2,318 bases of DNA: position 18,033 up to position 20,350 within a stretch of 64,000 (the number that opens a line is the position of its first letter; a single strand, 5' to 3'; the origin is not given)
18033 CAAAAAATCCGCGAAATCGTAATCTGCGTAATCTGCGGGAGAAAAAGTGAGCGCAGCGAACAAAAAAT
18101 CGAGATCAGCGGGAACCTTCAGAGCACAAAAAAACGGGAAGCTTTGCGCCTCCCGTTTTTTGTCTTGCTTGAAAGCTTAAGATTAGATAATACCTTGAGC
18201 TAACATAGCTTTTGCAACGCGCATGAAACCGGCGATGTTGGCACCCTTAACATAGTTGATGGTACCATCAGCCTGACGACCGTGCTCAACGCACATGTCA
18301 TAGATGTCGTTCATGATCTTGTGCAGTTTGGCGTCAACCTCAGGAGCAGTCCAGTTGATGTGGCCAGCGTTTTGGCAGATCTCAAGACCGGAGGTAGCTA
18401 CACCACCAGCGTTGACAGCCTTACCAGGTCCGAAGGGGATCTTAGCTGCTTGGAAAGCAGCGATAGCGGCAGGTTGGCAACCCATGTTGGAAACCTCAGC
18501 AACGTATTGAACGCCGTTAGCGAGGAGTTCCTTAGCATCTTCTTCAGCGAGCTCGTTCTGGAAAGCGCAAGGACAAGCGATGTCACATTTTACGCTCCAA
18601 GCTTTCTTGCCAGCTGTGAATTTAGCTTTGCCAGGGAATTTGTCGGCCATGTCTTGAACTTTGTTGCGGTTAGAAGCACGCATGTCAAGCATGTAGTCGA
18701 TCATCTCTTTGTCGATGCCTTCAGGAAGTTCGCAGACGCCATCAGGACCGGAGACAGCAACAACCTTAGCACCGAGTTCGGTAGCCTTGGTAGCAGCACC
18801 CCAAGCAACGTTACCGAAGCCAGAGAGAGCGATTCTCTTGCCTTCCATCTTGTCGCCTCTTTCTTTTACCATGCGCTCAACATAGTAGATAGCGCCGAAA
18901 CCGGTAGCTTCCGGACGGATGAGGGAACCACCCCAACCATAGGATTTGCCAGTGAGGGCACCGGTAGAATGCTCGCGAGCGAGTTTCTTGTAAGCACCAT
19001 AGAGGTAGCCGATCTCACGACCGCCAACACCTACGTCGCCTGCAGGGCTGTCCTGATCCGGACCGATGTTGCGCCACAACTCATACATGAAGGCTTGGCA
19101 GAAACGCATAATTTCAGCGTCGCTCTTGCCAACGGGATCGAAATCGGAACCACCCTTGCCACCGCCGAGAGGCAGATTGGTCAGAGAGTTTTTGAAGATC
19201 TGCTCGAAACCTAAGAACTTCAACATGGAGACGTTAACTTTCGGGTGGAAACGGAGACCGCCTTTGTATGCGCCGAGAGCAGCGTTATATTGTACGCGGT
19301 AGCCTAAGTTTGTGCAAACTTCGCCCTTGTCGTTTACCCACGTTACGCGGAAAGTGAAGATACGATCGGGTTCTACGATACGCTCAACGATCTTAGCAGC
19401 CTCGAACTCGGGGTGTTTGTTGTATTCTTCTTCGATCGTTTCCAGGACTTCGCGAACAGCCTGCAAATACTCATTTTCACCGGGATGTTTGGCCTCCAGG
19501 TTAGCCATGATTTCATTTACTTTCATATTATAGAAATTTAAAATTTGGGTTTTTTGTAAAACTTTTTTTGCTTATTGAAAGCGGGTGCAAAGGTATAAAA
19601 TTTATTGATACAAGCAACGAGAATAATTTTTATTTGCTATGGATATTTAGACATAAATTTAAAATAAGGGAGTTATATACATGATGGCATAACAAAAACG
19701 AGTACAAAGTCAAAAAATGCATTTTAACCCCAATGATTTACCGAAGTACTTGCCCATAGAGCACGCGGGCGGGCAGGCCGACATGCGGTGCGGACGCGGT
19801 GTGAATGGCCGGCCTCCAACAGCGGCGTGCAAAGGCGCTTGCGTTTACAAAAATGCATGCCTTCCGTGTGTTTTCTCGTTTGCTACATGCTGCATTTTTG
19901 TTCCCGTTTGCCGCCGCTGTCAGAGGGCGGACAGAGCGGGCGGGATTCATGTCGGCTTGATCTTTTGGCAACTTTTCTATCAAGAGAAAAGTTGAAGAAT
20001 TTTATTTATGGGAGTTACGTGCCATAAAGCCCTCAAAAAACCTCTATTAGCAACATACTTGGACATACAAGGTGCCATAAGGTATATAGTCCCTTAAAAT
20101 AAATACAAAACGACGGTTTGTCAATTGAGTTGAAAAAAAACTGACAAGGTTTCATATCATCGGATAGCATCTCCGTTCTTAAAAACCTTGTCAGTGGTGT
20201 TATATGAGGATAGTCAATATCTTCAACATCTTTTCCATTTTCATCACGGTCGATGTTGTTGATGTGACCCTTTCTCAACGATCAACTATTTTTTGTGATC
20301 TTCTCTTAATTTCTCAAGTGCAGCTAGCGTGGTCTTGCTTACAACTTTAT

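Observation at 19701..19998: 298-bp GC-rich structured element present twice (19701-19998 and 32112-32410), with nested perfect helices and a compensatory base-pair change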

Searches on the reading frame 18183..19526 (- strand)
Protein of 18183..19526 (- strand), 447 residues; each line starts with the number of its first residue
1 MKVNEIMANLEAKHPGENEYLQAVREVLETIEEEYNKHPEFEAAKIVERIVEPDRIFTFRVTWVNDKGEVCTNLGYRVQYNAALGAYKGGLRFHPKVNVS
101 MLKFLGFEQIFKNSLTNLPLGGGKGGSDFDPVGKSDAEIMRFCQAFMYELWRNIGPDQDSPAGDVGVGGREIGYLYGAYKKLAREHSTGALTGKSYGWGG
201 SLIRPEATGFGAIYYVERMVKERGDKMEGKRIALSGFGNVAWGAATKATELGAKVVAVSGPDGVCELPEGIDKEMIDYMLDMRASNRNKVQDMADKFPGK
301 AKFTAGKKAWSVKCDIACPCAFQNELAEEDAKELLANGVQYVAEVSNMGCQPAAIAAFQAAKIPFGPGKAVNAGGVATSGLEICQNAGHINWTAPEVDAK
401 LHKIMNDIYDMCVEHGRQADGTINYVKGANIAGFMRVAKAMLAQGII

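Call 49: find_encoding_contigs(protein=window:18183-19526:-, flank=3000, max_places=8)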
Protein window:18183-19526:- (447 aa): no gene with exactly this product is on record in the collection.

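Call 61: find_homologous_proteins(query=window:18183-19526:-, max_evalue=1e-150)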
Query window:18183-19526:- (447 aa): 7941 proteins with E <= 1e-150 among 8000 candidates; the best 120 are listed.
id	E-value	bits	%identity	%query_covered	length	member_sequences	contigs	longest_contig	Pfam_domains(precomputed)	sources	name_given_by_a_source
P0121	3.1e-294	994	96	100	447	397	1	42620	PF02812.24,PF00208.28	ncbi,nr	ncbi:MAG: NADP-specific glutamate dehydrogenase [Bacteroidales bacterium]|nr:NADP-specific glutamate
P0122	8.0e-292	986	96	100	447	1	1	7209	PF02812.24,PF00208.28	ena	-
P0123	1.4e-291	985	96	100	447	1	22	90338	PF02812.24,PF00208.28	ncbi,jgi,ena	-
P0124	1.6e-289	979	95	100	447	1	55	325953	PF02812.24,PF00208.28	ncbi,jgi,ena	jgi:glutamate dehydrogenase (NADP+)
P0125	2.9e-289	978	95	100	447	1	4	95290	PF02812.24,PF00208.28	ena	-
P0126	3.3e-289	978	95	100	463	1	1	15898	PF02812.24,PF00208.28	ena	-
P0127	3.3e-289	978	95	100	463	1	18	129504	PF02812.24,PF00208.28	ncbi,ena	-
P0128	3.6e-289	977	95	100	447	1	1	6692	PF02812.24,PF00208.28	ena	-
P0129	3.7e-289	977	95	100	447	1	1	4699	PF02812.24,PF00208.28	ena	-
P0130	4.6e-289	977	95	100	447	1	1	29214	PF02812.24,PF00208.28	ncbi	-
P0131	5.6e-289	977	95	100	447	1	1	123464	PF02812.24,PF00208.28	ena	-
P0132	8.7e-289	976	94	100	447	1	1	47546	PF02812.24,PF00208.28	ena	-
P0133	2.1e-288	975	95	100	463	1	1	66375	PF02812.24,PF00208.28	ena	-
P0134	2.1e-288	975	95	100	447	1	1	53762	PF02812.24,PF00208.28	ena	-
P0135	3.3e-288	974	95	100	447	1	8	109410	PF02812.24,PF00208.28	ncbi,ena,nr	ncbi:MAG: NADP-specific glutamate dehydrogenase [Bacteroidales bacterium]|nr:NADP-specific glutamate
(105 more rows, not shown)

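Call 62: find_encoding_contigs(protein=P0121, flank=3000, max_places=3)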
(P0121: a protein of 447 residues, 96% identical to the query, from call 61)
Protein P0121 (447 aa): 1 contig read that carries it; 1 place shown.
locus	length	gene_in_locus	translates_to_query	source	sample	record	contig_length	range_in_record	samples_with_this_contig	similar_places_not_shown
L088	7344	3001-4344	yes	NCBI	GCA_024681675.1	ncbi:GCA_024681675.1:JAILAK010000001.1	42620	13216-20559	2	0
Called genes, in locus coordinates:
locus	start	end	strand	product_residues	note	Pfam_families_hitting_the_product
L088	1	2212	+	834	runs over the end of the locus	-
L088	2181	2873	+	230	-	-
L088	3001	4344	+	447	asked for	PF02812:ELFV_dehydrog_N, PF00208:ELFV_dehydrog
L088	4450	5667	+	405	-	-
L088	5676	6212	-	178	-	PF12833:HTH_18, PF00165:HTH_AraC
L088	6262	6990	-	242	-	PF01507:PAPS_reduct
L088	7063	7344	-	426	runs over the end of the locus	PF00009:GTP_EFTU, PF01926:MMR_HSR1 (faint), PF22594:GTP-eEF1A_C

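Call 63: find_encoding_contigs(protein=P0123, flank=3000, max_places=4)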
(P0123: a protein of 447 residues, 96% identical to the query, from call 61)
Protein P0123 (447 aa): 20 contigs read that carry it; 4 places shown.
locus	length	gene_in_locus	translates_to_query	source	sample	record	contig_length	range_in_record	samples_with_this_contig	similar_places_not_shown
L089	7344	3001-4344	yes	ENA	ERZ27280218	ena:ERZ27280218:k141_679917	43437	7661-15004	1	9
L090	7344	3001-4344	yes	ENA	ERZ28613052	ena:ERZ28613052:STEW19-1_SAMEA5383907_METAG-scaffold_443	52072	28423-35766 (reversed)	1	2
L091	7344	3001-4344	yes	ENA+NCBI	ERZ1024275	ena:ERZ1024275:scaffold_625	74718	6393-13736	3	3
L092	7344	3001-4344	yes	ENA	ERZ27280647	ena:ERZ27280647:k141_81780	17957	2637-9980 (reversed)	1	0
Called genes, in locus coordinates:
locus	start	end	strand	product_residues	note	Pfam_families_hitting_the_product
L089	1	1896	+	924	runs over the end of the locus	PF07676:PD40 (faint), PF00691:OmpA (weak)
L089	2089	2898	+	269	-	PF00561:Abhydrolase_1, PF00975:Thioesterase (weak), PF12146:Hydrolase_4, PF03096:Ndr (weak), PF12697:Abhydrolase_6, PF12695:Abhydrolase_5 (faint)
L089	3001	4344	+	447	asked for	PF02812:ELFV_dehydrog_N, PF00208:ELFV_dehydrog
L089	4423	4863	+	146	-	PF01220:DHquinase_II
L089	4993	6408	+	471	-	PF13429:TPR_15 (faint), PF14559:TPR_19 (weak), PF00515:TPR_1 (weak), PF07719:TPR_2 (weak), PF13181:TPR_8 (weak), PF00515:TPR_1 (weak), PF13424:TPR_12 (weak), PF12895:ANAPC3 (weak), +13 more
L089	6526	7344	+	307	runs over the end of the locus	PF09335:VTT_dom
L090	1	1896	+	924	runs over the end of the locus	PF07676:PD40 (faint), PF00691:OmpA (weak)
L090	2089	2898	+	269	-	PF00561:Abhydrolase_1, PF00975:Thioesterase (weak), PF12146:Hydrolase_4, PF03096:Ndr (weak), PF12697:Abhydrolase_6, PF12695:Abhydrolase_5 (faint)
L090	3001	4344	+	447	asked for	PF02812:ELFV_dehydrog_N, PF00208:ELFV_dehydrog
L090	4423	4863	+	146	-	PF01220:DHquinase_II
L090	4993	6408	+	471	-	PF13429:TPR_15 (faint), PF14559:TPR_19 (weak), PF00515:TPR_1 (weak), PF07719:TPR_2 (weak), PF13181:TPR_8 (weak), PF00515:TPR_1 (weak), PF13424:TPR_12 (weak), PF12895:ANAPC3 (weak), +13 more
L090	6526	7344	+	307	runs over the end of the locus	PF09335:VTT_dom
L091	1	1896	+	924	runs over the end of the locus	PF07676:PD40 (faint), PF00691:OmpA (weak)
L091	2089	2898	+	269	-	PF00561:Abhydrolase_1, PF00975:Thioesterase (weak), PF12146:Hydrolase_4, PF03096:Ndr (weak), PF12697:Abhydrolase_6, PF12695:Abhydrolase_5 (faint)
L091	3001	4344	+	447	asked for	PF02812:ELFV_dehydrog_N, PF00208:ELFV_dehydrog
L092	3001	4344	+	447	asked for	PF02812:ELFV_dehydrog_N, PF00208:ELFV_dehydrog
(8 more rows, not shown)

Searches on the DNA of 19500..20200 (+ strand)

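Call 7: search_rna_families(source=window, start=19500, end=20200, threshold=evalue, max_evalue=10, show_alignments=3)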
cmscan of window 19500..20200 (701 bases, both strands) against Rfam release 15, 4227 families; matches with E-value up to 10: 3.
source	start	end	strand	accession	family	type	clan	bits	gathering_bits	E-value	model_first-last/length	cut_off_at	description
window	19907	20031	+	RF01602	plasmodium_snoR27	Gene; snRNA; snoRNA; HACA-box;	-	18.8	50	4.5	1-143/143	no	small nucleolar RNA snoR27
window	19949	20045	-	RF02590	Spy1186876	Gene; sRNA;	-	13.6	208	2.1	1-243/243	no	S. pyogenes small RNA 1186876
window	20142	20166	+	RF03010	mcrA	Gene; sRNA;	-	11.7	57.6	2.9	1-51/51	no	mcrA RNA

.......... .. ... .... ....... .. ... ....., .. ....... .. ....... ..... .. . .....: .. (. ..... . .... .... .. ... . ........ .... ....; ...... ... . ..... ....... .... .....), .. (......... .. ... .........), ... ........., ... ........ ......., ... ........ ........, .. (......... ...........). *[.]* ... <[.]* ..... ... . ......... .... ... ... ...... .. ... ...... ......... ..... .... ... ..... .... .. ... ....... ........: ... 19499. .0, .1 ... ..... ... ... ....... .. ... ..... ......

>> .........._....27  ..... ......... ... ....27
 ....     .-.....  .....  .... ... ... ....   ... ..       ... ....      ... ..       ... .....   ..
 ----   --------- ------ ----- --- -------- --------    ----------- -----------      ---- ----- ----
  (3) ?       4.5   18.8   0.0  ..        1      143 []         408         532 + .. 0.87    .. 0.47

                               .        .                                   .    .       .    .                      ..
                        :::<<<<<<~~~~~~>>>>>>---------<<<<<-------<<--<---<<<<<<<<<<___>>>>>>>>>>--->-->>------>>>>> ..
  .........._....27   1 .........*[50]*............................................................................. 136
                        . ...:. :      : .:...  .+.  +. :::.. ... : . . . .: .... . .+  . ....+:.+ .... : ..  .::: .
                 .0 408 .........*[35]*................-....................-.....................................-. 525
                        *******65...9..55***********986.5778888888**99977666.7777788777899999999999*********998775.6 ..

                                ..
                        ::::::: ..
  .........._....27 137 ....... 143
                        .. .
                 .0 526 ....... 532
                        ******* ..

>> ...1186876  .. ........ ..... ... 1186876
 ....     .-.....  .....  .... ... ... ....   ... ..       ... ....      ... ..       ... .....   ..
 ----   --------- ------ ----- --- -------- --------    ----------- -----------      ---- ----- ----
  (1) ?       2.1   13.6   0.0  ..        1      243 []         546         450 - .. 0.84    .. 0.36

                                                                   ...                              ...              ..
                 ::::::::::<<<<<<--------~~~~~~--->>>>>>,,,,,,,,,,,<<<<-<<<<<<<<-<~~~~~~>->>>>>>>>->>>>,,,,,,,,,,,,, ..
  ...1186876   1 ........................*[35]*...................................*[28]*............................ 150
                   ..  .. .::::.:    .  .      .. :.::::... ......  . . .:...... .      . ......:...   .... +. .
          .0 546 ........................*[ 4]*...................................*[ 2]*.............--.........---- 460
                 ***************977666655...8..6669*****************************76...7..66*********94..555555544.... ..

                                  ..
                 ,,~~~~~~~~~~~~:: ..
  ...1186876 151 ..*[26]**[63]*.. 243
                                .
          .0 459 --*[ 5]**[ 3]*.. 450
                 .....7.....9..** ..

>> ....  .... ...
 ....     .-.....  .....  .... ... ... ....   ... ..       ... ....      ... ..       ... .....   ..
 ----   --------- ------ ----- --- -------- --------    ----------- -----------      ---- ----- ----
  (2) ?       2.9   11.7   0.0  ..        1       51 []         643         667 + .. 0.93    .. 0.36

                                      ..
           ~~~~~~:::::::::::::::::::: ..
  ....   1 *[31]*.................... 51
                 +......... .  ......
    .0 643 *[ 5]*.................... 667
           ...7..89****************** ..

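Call 24: search_dna_similar(query=window:19660-20100:+, collection=plasmids, mode=distant)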
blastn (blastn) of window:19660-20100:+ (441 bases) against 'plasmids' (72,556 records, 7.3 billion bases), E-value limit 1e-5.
No match.

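Call 85: search_dna_similar(query=window:19753-19998:+, collection=phages, mode=distant, max_evalue=0.001)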
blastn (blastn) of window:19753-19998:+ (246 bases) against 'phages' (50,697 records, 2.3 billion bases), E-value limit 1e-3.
No match.
